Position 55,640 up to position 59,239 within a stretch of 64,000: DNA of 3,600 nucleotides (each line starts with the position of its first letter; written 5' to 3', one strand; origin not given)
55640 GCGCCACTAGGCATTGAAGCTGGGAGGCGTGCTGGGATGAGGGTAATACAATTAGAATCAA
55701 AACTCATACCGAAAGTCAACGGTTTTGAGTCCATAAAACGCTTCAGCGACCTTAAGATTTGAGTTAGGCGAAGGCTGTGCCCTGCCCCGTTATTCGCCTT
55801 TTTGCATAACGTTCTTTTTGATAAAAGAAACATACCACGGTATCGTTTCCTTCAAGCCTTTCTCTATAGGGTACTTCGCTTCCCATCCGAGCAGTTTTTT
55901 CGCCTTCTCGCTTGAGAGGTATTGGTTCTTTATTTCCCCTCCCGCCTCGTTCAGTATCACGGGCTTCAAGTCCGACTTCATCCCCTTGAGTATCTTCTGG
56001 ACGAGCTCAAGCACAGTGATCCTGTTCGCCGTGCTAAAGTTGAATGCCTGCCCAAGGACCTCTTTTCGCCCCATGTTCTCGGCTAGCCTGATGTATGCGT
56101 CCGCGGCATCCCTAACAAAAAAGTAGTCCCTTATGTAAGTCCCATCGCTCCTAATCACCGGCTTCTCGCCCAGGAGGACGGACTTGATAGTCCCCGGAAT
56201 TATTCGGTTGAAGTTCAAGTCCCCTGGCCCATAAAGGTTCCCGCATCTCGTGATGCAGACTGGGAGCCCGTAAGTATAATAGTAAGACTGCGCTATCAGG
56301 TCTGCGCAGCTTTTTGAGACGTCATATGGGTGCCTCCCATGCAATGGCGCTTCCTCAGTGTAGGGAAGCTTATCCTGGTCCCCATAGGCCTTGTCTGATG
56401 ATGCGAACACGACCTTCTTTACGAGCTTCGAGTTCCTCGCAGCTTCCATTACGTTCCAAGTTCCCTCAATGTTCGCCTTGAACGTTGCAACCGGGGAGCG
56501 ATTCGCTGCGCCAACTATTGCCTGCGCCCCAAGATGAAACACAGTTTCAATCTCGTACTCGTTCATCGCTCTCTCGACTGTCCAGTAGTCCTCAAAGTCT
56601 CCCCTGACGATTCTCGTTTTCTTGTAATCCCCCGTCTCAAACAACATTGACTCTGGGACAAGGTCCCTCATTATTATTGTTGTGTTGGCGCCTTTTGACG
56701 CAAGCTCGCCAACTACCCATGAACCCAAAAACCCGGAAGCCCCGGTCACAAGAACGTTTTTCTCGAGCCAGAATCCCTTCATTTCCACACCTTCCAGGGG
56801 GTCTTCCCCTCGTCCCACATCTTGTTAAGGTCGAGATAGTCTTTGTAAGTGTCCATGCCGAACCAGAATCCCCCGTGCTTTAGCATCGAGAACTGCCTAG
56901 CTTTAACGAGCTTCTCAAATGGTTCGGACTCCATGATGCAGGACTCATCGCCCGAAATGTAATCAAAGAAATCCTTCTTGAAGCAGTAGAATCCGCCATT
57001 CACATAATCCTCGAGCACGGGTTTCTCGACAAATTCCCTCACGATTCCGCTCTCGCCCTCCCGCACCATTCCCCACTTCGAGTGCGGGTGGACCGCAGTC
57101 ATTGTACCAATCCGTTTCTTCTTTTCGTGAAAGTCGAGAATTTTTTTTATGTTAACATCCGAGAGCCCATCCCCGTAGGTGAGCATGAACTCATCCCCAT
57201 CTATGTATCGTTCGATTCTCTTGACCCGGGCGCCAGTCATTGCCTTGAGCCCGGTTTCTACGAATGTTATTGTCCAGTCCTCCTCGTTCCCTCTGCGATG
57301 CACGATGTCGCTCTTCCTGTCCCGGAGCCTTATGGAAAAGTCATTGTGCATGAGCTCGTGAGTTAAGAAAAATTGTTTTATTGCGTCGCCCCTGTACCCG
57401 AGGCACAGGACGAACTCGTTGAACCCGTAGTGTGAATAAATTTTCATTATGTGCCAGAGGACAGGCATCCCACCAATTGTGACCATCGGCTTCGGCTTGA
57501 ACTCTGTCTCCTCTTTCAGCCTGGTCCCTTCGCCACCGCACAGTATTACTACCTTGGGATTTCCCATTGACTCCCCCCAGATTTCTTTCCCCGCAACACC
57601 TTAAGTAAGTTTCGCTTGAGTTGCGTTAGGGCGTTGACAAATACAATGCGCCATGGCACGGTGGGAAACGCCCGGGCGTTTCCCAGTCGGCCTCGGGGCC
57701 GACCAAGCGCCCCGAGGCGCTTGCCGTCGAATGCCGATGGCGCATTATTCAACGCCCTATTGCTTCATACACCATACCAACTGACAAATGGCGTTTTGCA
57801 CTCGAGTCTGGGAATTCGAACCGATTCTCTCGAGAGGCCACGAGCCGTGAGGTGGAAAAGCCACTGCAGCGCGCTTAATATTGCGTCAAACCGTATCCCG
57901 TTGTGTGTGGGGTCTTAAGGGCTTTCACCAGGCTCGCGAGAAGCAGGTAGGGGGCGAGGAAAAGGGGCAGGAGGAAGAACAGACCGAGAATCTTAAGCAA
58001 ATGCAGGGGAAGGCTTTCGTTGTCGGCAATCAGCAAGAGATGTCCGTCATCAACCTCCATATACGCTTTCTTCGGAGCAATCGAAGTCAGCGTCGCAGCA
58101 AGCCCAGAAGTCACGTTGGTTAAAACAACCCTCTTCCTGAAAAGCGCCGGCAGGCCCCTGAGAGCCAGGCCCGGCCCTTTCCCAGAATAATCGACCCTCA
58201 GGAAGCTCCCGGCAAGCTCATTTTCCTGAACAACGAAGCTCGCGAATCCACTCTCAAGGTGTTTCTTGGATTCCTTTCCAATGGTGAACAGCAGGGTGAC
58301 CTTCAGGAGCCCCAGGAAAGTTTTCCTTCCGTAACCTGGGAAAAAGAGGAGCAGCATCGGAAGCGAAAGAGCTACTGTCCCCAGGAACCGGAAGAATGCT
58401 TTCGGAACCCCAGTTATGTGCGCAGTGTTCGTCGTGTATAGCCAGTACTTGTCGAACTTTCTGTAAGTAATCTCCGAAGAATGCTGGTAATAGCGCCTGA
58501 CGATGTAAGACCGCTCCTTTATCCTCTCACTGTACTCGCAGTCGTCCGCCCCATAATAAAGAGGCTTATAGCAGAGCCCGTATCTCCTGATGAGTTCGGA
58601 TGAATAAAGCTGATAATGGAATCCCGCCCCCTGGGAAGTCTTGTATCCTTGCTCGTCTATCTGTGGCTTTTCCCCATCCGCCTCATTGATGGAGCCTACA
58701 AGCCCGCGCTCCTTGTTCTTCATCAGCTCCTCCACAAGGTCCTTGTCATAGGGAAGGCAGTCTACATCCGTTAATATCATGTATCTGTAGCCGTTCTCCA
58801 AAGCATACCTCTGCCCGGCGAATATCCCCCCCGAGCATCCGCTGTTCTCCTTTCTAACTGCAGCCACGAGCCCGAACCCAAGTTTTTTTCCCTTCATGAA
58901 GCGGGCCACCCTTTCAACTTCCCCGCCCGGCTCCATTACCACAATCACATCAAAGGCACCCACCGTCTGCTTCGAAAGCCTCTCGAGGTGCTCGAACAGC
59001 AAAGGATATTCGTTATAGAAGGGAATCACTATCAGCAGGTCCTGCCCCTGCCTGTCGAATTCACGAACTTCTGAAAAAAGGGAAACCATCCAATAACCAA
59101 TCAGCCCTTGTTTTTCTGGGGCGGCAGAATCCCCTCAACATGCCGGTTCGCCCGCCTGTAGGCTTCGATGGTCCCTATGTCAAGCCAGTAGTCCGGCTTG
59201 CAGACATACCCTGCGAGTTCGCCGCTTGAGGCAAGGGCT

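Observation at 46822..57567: Archaeal gene set for a CDP-linked 3,6-dideoxy, possibly C-branched hexose (yersiniose-like) pathway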

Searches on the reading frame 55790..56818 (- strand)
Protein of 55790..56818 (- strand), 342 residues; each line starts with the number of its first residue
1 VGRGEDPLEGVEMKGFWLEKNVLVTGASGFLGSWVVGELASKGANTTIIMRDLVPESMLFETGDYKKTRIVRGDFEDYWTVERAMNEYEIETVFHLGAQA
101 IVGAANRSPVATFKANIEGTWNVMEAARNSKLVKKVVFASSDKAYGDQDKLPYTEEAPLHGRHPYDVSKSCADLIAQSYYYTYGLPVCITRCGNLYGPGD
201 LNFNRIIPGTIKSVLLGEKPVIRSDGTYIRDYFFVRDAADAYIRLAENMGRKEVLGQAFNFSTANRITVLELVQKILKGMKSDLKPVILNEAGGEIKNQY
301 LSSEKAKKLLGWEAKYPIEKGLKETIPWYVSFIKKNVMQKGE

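Call 3: search_protein_families(library=pfam, proteins=[window:55790-56818:-])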
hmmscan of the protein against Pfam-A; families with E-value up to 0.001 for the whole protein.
window:55790-56818:- (342 aa): 9 families
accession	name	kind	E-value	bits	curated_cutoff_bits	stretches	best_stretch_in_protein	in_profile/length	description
PF16363.11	GDP_Man_Dehyd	-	7.2e-55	187.2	27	1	23-325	1-332/332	GDP-mannose 4,6 dehydratase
PF01370.27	Epimerase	-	4.9e-52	177.2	20.9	1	22-249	1-228/240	NAD dependent epimerase/dehydratase family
PF01073.25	3Beta_HSD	-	4.7e-18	65.6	22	1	23-283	1-271/280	3-beta hydroxysteroid dehydrogenase/isomerase family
PF02719.21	Polysacc_synt_2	-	3.7e-17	62.9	20.2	1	22-247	1-218/293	Polysaccharide biosynthesis protein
PF04321.23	RmlD_sub_bind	-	3.8e-13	49.6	27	1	21-287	2-241/287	RmlD substrate binding domain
PF07993.18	NAD_binding_4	-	2.8e-12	46.8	20.1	1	24-208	1-224/258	Male sterility protein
PF05368.20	NmrA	-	1.9e-07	31.4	27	1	20-141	3-107/298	NmrA-like family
PF13460.12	NAD_binding_10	-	2.6e-07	31.1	27.2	1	26-152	1-110/184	NAD(P)H-binding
PF08659.16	KR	-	3.1e-05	24.4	22.6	1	22-154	3-150/180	KR domain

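Call 4: search_protein_families(library=ncbifam, proteins=[window:55790-56818:-])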
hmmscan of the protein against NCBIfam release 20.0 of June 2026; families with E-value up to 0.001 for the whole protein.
window:55790-56818:- (342 aa): 32 families (the best 25 are shown)
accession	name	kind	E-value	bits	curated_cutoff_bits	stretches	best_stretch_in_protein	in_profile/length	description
TIGR02622.1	CDP_4_6_dhtase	equivalog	1.6e-59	201.8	278.45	1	16-337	1-339/352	CDP-glucose 4,6-dehydratase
TIGR01181.1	dTDP_gluc_dehyt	equivalog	1.8e-53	181.7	365.1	1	22-331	2-313/321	dTDP-glucose 4,6-dehydratase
TIGR04180.1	EDH_00030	hypoth_equivalog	3.8e-47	160.8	475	1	22-316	1-296/297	NAD-dependent 4,6-dehydratase LegB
TIGR01179.1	galE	equivalog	5.6e-41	140.5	262.3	2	21-197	1-178/332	UDP-glucose 4-epimerase GalE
NF007582.0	PRK10217.1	equivalog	3.5e-32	111.9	698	1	20-331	2-333/355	dTDP-glucose 4,6-dehydratase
NF007490.0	PRK10084.1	subfamily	1.3e-29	103.3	649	1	21-332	2-337/361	dTDP-glucose 4,6-dehydratase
NF007956.0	PRK10675.1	subfamily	2e-26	92.9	394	2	21-175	2-159/338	UDP-glucose 4-epimerase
NF011728.1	PRK15181.1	equivalog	1.2e-24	87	760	1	19-331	15-339/348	Vi polysaccharide biosynthesis UDP-N-acetylglucosaminuronic acid C-4 epimerase TviC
TIGR03466.1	HpnA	hypoth_equivalog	7.5e-23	80.9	367.65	1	21-201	2-176/327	hopanoid-associated sugar epimerase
NF042423.1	oxyalk_red_Shew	equivalog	1.1e-18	67.5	580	1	20-280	9-257/331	2-alkyl-3-oxoalkanoate reductase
TIGR02197.1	heptose_epim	equivalog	2.7e-18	66.2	274.6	1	22-329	1-313/316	ADP-glyceromanno-heptose 6-epimerase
NF047922.1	GDPFucSynFcl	equivalog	9.9e-18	64.6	500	1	20-332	3-304/308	GDP-L-fucose synthase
NF043036.1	ErythonDh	equivalog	7.1e-16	58.3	325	1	21-179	2-163/321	D-erythronate dehydrogenase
TIGR01472.1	gmd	equivalog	6.8e-15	55.1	415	1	66-188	54-178/342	GDP-mannose 4,6-dehydratase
NF042422.1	oxyalk_red_OleD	equivalog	1.4e-14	54.2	580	1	21-280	2-250/329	2-alkyl-3-oxoalkanoate reductase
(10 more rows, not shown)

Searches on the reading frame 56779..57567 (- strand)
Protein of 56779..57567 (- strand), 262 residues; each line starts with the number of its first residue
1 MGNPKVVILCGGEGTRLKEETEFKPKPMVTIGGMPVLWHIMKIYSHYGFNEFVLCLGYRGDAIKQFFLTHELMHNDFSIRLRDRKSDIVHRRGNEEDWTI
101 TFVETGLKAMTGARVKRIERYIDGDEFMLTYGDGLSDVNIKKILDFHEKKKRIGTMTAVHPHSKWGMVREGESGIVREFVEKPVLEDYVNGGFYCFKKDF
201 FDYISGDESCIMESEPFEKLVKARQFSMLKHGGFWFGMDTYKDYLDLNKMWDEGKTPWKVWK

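Call 3: search_protein_families(library=pfam, proteins=[window:56779-57567:-])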
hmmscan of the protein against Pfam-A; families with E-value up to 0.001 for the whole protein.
window:56779-57567:- (262 aa): 2 families
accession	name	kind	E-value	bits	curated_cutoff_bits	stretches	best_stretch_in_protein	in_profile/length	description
PF00483.29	NTP_transferase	-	1.2e-21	77.8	21.2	1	5-249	1-240/245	Nucleotidyl transferase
PF12804.13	NTP_transf_3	-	8.5e-07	29.7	27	1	6-63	1-51/160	MobA-like NTP transferase domain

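Call 4: search_protein_families(library=ncbifam, proteins=[window:56779-57567:-])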
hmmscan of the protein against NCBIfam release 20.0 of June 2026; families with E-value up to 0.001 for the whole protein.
window:56779-57567:- (262 aa): 23 families
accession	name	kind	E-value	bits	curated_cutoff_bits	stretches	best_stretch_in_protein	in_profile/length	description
TIGR02623.1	G1P_cyt_trans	equivalog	5e-88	294.8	300.25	1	5-261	2-255/255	glucose-1-phosphate cytidylyltransferase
TIGR03992.1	Arch_glmU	subfamily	1e-25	90.5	292.1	2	93-250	67-226/393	bifunctional sugar-1-phosphate nucleotidylyltransferase/acetyltransferase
NF052502.1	man1P_GTase_Rv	exception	4.9e-25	88.1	440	2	97-245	71-224/352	mannose-1-phosphate guanylyltransferase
NF041313.1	UDPGP_AglF_Halo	equivalog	5e-20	71.9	400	2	5-65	2-62/234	UTP--glucose-1-phosphate uridylyltransferase AglF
NF049965.1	GlMnHpPGnyltfHddC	equivalog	3.9e-19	69.2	300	2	6-69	3-66/221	D-glycero-D-manno-heptose 1-phosphate guanosyltransferase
NF041173.1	Sug_nt_acttase_Thmprot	equivalog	6.9e-17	61.5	600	1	5-251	2-227/405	bifunctional sugar-1-phosphate nucleotidylyltransferase/acetyltransferase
TIGR01208.1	rmlA_long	equivalog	2.8e-13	49.5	320.25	2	5-74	1-71/353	glucose-1-phosphate thymidylyltransferase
NF045761.1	NAMPUrTaseMurU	equivalog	1.8e-09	37.8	250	1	5-65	2-62/226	N-acetylmuramate alpha-1-phosphate uridylyltransferase MurU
TIGR01099.1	galU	equivalog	2.4e-08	33.9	326.8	1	5-204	3-214/261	UTP--glucose-1-phosphate uridylyltransferase GalU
NF041135.1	IPPtranDIPPsyn_Thcocales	equivalog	3.1e-08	33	580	1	5-68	2-62/419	bifunctional L-myo-inositol-1-phosphate cytidylyltransferase/CDP-L-myo-inositol myo-inositolphosphotransferase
TIGR02091.1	glgC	equivalog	7.5e-08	31.8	424.9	1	6-210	3-213/364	glucose-1-phosphate adenylyltransferase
TIGR01173.1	glmU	equivalog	7.8e-08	31.6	366.85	1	5-182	2-152/452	bifunctional UDP-N-acetylglucosamine diphosphorylase/glucosamine-1-phosphate N-acetyltransferase GlmU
NF003670.0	PRK05293.1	equivalog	2.1e-06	27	470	0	124-219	118-220/382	glucose-1-phosphate adenylyltransferase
NF010935.0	PRK14355.1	equivalog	3.2e-06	26.1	718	1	5-70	5-67/459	bifunctional UDP-N-acetylglucosamine diphosphorylase/glucosamine-1-phosphate N-acetyltransferase GlmU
NF002772.0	PRK02862.1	equivalog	1.2e-05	24.3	537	0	6-34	6-34/429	glucose-1-phosphate adenylyltransferase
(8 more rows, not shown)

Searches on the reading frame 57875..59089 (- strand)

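Call 15: search_protein_families(library=pfam, proteins=[window:57875-59089:-], max_evalue=0.00001)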
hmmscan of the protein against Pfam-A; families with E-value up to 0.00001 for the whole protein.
window:57875-59089:- (404 aa): 1 family
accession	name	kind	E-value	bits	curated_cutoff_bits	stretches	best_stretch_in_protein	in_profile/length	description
PF00535.33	Glycos_transf_2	-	1.5e-08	35.2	23.3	1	20-143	2-124/168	Glycosyl transferase family 2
